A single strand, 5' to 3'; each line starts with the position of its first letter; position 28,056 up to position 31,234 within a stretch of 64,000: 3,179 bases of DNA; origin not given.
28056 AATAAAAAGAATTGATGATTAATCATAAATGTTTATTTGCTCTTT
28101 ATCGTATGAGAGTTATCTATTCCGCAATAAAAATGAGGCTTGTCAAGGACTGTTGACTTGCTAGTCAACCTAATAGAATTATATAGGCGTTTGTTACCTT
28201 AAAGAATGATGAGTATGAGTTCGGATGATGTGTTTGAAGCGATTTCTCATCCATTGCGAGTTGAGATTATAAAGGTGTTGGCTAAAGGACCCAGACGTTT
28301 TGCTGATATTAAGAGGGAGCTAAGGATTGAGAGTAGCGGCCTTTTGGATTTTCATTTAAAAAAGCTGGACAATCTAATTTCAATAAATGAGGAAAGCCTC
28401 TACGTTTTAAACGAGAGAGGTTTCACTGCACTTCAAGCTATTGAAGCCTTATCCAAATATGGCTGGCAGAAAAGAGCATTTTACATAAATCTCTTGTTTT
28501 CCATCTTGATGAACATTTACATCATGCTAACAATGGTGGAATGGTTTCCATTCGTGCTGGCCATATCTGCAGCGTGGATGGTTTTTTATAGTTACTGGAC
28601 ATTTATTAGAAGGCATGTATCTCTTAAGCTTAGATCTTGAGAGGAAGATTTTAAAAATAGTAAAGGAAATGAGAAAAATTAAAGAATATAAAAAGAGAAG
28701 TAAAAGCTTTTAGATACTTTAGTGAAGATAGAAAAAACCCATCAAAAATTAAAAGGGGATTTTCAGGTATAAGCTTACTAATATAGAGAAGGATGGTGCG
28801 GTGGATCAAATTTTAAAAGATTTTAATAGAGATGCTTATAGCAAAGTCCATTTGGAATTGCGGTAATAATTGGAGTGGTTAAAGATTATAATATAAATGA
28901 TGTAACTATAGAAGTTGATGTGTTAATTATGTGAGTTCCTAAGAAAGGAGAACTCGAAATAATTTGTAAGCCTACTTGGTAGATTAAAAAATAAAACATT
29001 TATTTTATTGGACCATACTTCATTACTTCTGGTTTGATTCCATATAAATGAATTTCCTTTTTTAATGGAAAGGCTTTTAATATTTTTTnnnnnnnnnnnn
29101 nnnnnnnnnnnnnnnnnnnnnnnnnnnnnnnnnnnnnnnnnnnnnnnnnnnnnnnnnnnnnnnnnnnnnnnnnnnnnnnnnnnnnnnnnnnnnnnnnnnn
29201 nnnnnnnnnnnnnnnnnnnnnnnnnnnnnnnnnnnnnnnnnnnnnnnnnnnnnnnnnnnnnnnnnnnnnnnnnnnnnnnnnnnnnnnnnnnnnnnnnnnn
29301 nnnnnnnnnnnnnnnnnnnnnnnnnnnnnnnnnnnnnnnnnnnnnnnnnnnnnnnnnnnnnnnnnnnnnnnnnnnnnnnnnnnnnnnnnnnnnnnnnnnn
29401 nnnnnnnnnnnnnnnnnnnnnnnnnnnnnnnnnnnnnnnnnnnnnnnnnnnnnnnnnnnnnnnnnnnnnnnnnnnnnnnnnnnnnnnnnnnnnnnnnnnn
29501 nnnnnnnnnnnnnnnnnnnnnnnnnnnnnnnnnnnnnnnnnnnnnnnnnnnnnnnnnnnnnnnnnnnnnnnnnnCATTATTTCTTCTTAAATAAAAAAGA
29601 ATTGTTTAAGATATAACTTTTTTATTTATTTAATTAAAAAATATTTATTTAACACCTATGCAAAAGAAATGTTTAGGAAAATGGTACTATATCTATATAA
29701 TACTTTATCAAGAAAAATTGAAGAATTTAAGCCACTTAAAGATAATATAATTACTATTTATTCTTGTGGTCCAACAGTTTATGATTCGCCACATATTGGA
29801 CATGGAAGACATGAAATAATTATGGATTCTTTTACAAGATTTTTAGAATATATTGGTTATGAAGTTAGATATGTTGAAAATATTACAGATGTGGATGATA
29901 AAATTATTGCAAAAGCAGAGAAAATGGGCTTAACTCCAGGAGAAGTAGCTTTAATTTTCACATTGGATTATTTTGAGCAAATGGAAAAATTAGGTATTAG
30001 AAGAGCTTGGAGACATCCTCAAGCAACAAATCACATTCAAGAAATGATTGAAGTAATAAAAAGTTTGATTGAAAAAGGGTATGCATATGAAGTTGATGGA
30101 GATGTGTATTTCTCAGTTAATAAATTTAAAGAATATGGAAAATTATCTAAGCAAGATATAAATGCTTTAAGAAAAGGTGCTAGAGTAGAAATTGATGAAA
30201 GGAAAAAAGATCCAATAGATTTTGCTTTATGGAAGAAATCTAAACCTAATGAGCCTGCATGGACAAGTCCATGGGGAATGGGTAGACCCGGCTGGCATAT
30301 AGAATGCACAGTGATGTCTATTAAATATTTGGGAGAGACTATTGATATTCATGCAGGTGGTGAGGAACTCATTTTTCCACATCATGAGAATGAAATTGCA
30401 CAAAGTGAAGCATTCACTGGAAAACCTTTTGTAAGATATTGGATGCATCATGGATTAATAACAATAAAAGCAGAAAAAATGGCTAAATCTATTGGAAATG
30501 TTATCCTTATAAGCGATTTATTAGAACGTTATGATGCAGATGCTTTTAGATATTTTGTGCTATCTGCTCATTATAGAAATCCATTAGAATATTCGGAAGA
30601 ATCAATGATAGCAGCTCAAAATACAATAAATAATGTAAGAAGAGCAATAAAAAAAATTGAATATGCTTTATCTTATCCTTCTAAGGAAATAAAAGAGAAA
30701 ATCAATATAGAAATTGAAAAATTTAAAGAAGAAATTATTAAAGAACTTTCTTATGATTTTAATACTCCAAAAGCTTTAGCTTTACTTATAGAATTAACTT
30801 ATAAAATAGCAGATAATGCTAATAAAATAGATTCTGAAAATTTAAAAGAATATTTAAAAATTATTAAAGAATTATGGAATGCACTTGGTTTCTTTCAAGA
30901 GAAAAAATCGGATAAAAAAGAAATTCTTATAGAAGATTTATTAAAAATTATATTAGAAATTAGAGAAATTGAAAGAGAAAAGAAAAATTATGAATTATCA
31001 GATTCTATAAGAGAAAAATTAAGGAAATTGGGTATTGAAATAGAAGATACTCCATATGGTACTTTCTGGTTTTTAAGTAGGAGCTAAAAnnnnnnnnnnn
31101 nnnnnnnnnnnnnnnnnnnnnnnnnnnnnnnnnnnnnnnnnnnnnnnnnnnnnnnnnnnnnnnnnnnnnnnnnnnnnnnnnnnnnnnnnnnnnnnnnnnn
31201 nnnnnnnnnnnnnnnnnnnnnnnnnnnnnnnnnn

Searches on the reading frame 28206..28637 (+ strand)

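Call 73: search_protein_families(library=ncbifam, proteins=[window:28206-28637:+], max_evalue=0.01)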
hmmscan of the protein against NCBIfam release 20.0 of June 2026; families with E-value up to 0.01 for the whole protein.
window:28206-28637:+ (144 aa): 2 families
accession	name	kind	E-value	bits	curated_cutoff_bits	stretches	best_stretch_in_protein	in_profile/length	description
NF033788.1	HTH_metalloreg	subfamily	1.3e-05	24.9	55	1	8-56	3-51/77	metalloregulator ArsR/SmtB family transcription factor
NF033789.1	repress_SdpR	subfamily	0.005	16.7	100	1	9-57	1-50/79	autorepressor SdpR family transcription factor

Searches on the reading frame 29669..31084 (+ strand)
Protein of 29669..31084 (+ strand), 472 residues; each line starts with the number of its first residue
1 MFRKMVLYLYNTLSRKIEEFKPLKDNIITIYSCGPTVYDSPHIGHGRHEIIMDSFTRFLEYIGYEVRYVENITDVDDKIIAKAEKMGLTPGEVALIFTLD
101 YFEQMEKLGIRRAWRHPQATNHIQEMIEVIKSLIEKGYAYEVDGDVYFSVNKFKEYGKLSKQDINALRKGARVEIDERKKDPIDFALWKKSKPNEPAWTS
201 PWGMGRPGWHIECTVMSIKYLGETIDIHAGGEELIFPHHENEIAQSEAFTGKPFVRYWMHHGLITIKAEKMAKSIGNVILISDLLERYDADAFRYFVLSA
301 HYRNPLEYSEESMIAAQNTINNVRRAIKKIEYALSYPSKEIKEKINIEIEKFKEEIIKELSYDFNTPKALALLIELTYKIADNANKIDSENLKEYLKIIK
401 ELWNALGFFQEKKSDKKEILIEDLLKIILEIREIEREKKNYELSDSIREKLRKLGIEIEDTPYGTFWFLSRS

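Call 21: search_protein_families(library=pfam, proteins=[window:29669-31084:+], max_evalue=0.01)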
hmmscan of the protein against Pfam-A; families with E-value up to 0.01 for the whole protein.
window:29669-31084:+ (472 aa): 7 families
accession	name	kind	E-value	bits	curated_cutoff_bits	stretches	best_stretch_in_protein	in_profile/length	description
PF01406.26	tRNA-synt_1e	-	6.8e-128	426.7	27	1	20-317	2-300/301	tRNA synthetases class I (C) catalytic domain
PF09334.17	tRNA-synt_1g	-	3.1e-17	62.9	20.1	2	37-152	10-126/391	tRNA synthetases class I (M)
PF00133.28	tRNA-synt_1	-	1.5e-12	47.4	22.7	2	234-304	338-409/414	tRNA synthetases class I (I, L, M and V)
PF09190.17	DALR_2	-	2.5e-07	31.6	22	1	358-410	4-57/57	DALR domain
PF00750.26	tRNA-synt_1d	-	0.00027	20.5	23.3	1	23-74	18-68/349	tRNA synthetases class I (R), catalytic domain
PF01921.24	tRNA-synt_1f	-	0.00057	19.3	27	0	262-324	273-336/360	tRNA synthetases class I (K)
PF00749.27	tRNA-synt_1c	-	0.0014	18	23.4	0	102-142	57-97/314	tRNA synthetases class I (E and Q), catalytic domain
